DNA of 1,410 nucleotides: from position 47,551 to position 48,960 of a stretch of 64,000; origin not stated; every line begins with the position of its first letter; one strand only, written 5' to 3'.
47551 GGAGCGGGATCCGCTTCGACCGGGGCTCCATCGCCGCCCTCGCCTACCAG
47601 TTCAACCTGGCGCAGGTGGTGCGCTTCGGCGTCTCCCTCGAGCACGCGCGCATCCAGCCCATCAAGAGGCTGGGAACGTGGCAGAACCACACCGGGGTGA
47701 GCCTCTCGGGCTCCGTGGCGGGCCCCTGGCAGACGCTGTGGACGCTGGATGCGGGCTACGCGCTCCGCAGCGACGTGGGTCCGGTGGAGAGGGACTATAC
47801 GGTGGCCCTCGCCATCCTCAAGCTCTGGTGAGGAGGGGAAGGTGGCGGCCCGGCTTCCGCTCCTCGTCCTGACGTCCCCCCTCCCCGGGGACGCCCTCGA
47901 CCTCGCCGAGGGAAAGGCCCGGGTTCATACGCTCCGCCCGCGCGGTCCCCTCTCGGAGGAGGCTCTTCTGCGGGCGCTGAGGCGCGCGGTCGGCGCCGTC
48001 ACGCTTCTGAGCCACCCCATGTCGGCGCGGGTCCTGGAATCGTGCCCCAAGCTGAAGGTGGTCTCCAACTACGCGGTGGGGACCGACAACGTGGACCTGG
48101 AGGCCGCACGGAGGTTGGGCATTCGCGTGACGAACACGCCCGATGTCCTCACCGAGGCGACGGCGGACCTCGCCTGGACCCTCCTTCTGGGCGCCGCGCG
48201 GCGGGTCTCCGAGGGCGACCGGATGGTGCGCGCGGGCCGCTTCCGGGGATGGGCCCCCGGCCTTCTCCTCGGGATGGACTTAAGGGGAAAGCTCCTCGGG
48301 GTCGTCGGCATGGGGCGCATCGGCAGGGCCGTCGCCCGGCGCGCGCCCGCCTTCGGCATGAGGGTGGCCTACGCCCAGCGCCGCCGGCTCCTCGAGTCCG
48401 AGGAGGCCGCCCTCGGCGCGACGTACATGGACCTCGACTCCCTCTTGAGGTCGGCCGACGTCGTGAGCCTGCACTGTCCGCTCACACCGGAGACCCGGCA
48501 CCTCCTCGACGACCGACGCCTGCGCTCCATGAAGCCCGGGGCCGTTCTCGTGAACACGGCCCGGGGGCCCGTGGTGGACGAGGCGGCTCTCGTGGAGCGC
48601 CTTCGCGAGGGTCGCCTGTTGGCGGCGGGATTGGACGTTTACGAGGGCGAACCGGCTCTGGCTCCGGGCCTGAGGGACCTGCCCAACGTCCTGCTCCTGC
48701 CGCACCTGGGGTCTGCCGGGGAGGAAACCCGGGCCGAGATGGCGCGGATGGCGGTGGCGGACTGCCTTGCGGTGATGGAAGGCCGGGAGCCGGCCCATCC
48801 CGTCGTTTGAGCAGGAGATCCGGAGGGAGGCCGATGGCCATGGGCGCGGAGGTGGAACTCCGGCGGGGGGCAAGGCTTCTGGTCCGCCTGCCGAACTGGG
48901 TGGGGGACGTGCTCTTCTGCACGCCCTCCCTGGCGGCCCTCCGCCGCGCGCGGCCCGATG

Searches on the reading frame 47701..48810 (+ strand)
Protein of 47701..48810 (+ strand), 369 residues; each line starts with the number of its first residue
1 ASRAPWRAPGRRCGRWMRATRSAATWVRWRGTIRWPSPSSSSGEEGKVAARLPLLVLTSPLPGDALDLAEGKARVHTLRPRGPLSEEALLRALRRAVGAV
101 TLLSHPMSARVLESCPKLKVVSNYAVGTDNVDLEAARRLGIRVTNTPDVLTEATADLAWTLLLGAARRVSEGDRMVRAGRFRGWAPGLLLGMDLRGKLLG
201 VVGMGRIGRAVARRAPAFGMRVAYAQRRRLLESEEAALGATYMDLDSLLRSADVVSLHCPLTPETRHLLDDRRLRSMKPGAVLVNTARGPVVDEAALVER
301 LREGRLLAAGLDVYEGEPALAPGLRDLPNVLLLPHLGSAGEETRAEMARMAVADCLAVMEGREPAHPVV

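Call 76: search_protein_families(library=pfam, proteins=[window:47701-48810:+], max_evalue=0.0001)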
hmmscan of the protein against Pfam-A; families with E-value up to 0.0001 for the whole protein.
window:47701-48810:+ (369 aa): 2 families
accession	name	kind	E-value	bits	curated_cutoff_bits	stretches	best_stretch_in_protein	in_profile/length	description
PF02826.25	2-Hacid_dh_C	-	1.3e-60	204.3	25.1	1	160-337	2-178/178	D-isomer specific 2-hydroxyacid dehydrogenase, NAD binding domain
PF00389.36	2-Hacid_dh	-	3.8e-28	98.3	24.6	1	60-368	6-133/134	D-isomer specific 2-hydroxyacid dehydrogenase, catalytic domain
